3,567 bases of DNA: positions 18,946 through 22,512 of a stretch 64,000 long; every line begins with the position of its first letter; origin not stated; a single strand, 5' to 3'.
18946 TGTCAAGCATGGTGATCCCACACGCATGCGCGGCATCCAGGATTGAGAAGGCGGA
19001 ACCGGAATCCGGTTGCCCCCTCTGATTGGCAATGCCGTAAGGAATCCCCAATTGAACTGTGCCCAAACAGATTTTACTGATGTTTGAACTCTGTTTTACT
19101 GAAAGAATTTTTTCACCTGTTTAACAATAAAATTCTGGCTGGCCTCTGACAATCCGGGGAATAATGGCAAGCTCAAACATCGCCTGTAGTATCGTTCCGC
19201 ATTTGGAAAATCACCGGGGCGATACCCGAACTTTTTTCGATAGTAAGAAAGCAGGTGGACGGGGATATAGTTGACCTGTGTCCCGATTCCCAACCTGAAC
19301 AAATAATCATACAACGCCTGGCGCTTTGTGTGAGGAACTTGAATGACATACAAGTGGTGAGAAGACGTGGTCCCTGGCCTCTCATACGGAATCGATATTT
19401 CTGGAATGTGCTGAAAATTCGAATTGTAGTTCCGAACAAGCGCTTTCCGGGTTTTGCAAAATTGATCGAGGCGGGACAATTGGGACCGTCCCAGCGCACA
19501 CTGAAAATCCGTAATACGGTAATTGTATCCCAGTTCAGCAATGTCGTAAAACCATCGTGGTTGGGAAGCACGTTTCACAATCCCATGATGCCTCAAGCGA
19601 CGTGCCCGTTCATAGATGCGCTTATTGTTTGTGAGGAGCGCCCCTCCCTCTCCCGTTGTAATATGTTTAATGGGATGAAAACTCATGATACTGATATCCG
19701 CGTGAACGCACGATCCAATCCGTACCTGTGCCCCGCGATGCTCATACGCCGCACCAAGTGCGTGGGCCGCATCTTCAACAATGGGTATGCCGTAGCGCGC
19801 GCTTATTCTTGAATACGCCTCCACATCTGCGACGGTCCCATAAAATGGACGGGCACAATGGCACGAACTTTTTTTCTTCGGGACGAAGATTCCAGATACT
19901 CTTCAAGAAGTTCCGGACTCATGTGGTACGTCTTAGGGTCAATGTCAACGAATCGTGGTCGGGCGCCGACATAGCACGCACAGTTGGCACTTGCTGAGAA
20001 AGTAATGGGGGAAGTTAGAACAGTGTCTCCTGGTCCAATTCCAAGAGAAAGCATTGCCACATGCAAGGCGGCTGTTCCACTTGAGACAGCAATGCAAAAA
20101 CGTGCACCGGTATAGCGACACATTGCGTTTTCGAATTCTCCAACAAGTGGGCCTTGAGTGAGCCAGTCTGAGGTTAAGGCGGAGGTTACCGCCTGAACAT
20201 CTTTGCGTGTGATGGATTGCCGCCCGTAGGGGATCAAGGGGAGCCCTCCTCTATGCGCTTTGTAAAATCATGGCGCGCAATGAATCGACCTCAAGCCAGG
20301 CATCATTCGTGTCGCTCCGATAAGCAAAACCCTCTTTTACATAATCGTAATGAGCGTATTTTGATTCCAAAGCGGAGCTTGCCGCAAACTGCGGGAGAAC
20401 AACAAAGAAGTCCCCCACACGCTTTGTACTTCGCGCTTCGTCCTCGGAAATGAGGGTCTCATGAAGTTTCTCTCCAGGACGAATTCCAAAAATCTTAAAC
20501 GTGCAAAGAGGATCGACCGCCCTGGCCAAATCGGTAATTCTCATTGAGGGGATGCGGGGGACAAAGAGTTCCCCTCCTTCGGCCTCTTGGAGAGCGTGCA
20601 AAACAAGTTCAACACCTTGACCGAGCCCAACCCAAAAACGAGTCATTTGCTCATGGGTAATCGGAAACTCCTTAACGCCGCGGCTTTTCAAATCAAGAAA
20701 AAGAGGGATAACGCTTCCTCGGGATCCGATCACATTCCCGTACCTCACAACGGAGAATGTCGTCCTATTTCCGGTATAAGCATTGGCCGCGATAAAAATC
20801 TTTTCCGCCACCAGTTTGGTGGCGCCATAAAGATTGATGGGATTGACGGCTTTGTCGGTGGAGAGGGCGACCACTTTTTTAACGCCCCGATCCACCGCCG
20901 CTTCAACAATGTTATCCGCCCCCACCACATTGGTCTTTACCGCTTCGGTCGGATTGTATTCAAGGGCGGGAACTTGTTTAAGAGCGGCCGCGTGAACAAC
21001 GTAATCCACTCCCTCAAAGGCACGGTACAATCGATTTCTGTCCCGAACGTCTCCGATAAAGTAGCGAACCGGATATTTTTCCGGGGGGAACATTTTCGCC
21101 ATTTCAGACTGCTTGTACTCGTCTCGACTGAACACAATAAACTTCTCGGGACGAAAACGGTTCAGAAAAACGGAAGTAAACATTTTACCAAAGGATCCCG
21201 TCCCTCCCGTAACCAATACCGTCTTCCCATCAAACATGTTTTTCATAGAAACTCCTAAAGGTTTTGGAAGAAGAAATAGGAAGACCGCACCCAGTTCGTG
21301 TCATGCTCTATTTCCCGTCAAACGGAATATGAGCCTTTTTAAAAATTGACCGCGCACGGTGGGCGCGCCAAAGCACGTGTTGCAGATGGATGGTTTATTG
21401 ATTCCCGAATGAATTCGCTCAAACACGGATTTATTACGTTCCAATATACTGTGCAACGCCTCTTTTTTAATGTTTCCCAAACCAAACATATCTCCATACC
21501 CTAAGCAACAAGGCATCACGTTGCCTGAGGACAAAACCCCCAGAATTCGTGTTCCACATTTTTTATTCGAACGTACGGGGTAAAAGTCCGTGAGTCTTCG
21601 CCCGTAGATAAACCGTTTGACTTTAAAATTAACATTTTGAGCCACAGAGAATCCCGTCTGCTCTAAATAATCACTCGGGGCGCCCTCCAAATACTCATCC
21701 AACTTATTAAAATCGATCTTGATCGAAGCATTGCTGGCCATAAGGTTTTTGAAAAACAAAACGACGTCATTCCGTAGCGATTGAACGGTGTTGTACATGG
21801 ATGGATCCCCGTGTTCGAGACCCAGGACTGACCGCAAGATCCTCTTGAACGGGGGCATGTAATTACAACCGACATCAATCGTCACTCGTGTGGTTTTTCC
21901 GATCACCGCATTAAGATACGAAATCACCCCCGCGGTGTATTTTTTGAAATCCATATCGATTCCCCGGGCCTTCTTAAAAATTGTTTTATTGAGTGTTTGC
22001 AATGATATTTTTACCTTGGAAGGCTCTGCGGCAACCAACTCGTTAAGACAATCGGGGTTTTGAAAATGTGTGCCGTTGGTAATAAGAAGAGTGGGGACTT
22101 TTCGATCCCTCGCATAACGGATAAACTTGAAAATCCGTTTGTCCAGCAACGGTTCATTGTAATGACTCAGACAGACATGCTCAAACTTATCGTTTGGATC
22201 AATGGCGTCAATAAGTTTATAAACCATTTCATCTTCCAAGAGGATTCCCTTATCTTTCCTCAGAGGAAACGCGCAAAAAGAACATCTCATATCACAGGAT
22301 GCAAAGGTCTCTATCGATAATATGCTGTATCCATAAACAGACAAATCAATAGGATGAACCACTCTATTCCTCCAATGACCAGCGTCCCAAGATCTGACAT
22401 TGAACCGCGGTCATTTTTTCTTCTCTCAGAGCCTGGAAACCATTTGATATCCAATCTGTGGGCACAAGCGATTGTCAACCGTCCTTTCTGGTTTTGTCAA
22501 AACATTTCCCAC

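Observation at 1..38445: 38-kb single-strand glycan island with three nonulosonic-acid synthase paralogues and four radical-SAM enzymes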

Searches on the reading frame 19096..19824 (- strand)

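Call 6: search_protein_families(library=pfam, proteins=[window:19096-19824:-], max_evalue=0.001)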
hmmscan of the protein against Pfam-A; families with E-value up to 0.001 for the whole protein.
window:19096-19824:- (242 aa): 1 family
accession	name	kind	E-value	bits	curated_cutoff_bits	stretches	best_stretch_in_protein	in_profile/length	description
PF01041.23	DegT_DnrJ_EryC1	-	2.5e-64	218.2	19.8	1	1-237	128-359/360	DegT/DnrJ/EryC1/StrS aminotransferase family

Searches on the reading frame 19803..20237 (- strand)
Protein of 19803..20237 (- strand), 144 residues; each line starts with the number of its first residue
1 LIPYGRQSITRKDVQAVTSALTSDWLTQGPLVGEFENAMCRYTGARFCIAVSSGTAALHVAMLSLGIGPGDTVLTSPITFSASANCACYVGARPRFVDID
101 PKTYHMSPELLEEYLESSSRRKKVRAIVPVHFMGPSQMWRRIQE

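Call 6: search_protein_families(library=pfam, proteins=[window:19803-20237:-], max_evalue=0.001)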
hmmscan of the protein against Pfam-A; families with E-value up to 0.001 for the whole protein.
window:19803-20237:- (144 aa): 3 families
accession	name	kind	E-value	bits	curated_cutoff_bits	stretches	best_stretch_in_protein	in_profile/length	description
PF01041.23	DegT_DnrJ_EryC1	-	2.7e-42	145.7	19.8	1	9-136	3-125/360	DegT/DnrJ/EryC1/StrS aminotransferase family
PF00155.27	Aminotran_1_2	-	5.9e-06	26.1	19.7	1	33-124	45-147/361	Aminotransferase class I and II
PF01053.26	Cys_Met_Meta_PP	-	0.00019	20.5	27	1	30-86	52-107/381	Cys/Met metabolism PLP-dependent enzyme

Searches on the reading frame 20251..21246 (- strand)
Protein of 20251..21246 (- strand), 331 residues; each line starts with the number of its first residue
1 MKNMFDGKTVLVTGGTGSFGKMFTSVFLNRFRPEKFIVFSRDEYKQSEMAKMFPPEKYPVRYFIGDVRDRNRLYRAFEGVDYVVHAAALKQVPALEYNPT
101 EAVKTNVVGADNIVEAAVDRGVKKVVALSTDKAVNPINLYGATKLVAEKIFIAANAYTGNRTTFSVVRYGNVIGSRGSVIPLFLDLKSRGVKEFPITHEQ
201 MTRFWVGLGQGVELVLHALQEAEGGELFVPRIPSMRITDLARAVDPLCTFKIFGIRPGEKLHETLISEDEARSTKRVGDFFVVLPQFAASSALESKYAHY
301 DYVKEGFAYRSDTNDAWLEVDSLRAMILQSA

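Call 6: search_protein_families(library=pfam, proteins=[window:20251-21246:-], max_evalue=0.001)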
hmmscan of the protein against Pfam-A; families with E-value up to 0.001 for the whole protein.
window:20251-21246:- (331 aa): 9 families
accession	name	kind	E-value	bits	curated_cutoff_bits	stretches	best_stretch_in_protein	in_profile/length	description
PF02719.21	Polysacc_synt_2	-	1.6e-97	326.7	20.2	1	10-283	1-291/293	Polysaccharide biosynthesis protein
PF01370.27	Epimerase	-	1.4e-23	84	20.9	1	10-224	1-230/240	NAD dependent epimerase/dehydratase family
PF01073.25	3Beta_HSD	-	7.6e-15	55.1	22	1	11-136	1-122/280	3-beta hydroxysteroid dehydrogenase/isomerase family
PF16363.11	GDP_Man_Dehyd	-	4.1e-12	46.7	27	1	11-132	1-131/332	GDP-mannose 4,6 dehydratase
PF04321.23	RmlD_sub_bind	-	4.2e-11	42.9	27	1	9-179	2-158/287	RmlD substrate binding domain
PF07993.18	NAD_binding_4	-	2.1e-07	30.8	20.1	0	12-136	1-142/258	Male sterility protein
PF13460.12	NAD_binding_10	-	2.2e-07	31.3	27.2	1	14-135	1-103/184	NAD(P)H-binding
PF05368.20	NmrA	-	4.9e-07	30.1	27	1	8-126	3-103/298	NmrA-like family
PF08659.16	KR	-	8.9e-05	22.9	22.6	1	9-129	2-135/180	KR domain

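Call 10: search_protein_families(library=ncbifam, proteins=[window:20251-21246:-], max_evalue=0.001)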
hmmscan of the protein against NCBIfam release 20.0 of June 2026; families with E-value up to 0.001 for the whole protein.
window:20251-21246:- (331 aa): 18 families
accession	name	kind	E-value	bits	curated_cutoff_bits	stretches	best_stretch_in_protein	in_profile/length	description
TIGR03589.1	PseB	equivalog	1.8e-145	483.9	407.75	1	4-326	1-323/324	UDP-N-acetylglucosamine 4,6-dehydratase (inverting)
TIGR04130.1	FnlA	equivalog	1.9e-77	260.4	730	1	4-328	1-326/337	UDP-N-acetylglucosamine 4,6-dehydratase/5-epimerase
TIGR04180.1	EDH_00030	hypoth_equivalog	1.5e-15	57.1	475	1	10-133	1-124/297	NAD-dependent 4,6-dehydratase LegB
TIGR01179.1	galE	equivalog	1.1e-14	54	262.3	1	10-176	2-180/332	UDP-glucose 4-epimerase GalE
TIGR03466.1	HpnA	hypoth_equivalog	6.5e-13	48.3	367.65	1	9-133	2-116/327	hopanoid-associated sugar epimerase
TIGR02622.1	CDP_4_6_dhtase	equivalog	1.9e-11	43.7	278.45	1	4-133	1-132/352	CDP-glucose 4,6-dehydratase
NF042422.1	oxyalk_red_OleD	equivalog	3.9e-11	42.9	580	1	10-132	3-112/329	2-alkyl-3-oxoalkanoate reductase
NF052578.1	StrlDmthSdmBMthl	equivalog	7.3e-11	42.4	600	1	9-142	2-124/328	sterol demethylase protein SdmB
NF041293.1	G6PDh_Azf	equivalog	1e-10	41.4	400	1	8-136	3-121/252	NAD-dependent glucose-6-phosphate dehydrogenase Azf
TIGR01181.1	dTDP_gluc_dehyt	equivalog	1.4e-10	40.8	365.1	1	10-135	2-130/321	dTDP-glucose 4,6-dehydratase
TIGR01214.1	rmlD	equivalog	1.5e-09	37.4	224.05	1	10-178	2-158/285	dTDP-4-dehydrorhamnose reductase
NF042423.1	oxyalk_red_Shew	equivalog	8.1e-09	35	580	1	8-131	9-119/331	2-alkyl-3-oxoalkanoate reductase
NF007956.0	PRK10675.1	subfamily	3.4e-07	29.7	394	1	9-129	2-123/338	UDP-glucose 4-epimerase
TIGR01746.1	Thioester-redct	subfamily_domain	1e-05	24.9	213.35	0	78-175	87-198/371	thioester reductase domain-containing protein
TIGR02197.1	heptose_epim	equivalog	1.4e-05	24.4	274.6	1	10-176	1-174/316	ADP-glyceromanno-heptose 6-epimerase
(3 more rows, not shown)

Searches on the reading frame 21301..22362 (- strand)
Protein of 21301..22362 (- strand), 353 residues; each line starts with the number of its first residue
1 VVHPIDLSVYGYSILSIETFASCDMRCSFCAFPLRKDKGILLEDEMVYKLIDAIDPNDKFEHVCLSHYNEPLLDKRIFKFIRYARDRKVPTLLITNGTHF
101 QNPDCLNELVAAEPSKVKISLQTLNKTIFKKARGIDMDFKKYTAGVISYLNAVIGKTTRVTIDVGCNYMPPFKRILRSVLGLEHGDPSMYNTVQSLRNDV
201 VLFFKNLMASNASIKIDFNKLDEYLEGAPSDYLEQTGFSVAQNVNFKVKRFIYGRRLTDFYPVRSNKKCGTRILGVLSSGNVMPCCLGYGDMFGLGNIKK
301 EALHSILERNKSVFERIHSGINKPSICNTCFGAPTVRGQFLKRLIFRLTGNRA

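Call 7: search_protein_families(library=pfam, proteins=[window:21301-22362:-], max_evalue=0.001)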
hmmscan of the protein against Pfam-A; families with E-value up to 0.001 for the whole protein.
window:21301-22362:- (353 aa): 2 families
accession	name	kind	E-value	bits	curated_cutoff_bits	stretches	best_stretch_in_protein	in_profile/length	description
PF04055.27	Radical_SAM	-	4e-15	56.8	29.5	1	18-146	2-133/166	Radical SAM superfamily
PF13186.11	SPASM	-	5.4e-07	30.2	21.5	1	270-330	4-66/67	Iron-sulfur cluster-binding domain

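Call 11: search_protein_families(library=ncbifam, proteins=[window:21301-22362:-], max_evalue=0.001)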
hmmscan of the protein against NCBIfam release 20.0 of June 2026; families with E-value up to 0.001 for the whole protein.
window:21301-22362:- (353 aa): 25 families
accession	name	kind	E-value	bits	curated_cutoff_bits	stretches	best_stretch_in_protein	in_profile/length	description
TIGR04317.1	W_rSAM_matur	equivalog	5e-13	48.9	380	1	15-137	6-126/349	tungsten cofactor oxidoreductase radical SAM maturase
TIGR04055.1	rSAM_NirJ2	equivalog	3e-11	43.4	500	1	14-147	1-131/326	putative heme d1 biosynthesis radical SAM protein NirJ2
TIGR04321.1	spiroSPASM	subfamily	1.6e-10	40.3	250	1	15-151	233-378/510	spiro-SPASM protein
TIGR04545.1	rSAM_ahbD_hemeb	equivalog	2.6e-08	33.7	500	1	17-154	4-139/339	heme b synthase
TIGR03972.1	rSAM_TYW1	equivalog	8.7e-08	31.6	317.95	1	52-138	115-194/297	4-demethylwyosine synthase TYW1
TIGR02666.1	moaA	equivalog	1e-07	31.2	284.05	1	22-149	19-150/336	GTP 3',8-cyclase MoaA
TIGR04311.1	rSAM_Geo_metal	subfamily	1.4e-07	31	400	1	15-168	5-157/423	radical SAM/SPASM family putative metalloenzyme maturase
NF045574.1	sacti_mat_StsB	exception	1.4e-07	30.7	625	1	22-141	105-220/466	StsB family radical SAM/SPASM domain sactipeptide maturase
TIGR03977.1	rSAM_pair_HxsC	equivalog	1.5e-07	30.6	267.9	1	22-152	34-165/292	His-Xaa-Ser system radical SAM maturase HxsC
TIGR04054.1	rSAM_NirJ1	equivalog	2e-07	30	650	1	18-162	41-182/387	putative heme d1 biosynthesis radical SAM protein NirJ1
TIGR04053.2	TIGR04053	equivalog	6.8e-07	28.9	395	1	18-143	13-139/366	TIGR04053 family radical SAM/SPASM domain-containing protein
NF038283.1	viperin_w_prok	equivalog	7.4e-06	25.3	180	1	21-128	10-121/281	viperin family antiviral radical SAM protein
TIGR03962.1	mycofact_rSAM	equivalog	7.5e-06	25.3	265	0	17-135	16-131/339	mycofactocin radical SAM maturase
TIGR04546.1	rSAM_ahbC_deAc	equivalog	1e-05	24.5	650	1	20-163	46-186/390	12,18-didecarboxysiroheme deacetylase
NF038332.1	rSAM_rare_HxsC4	exception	1.9e-05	24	500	1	16-146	17-147/335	radical SAM protein HxsC4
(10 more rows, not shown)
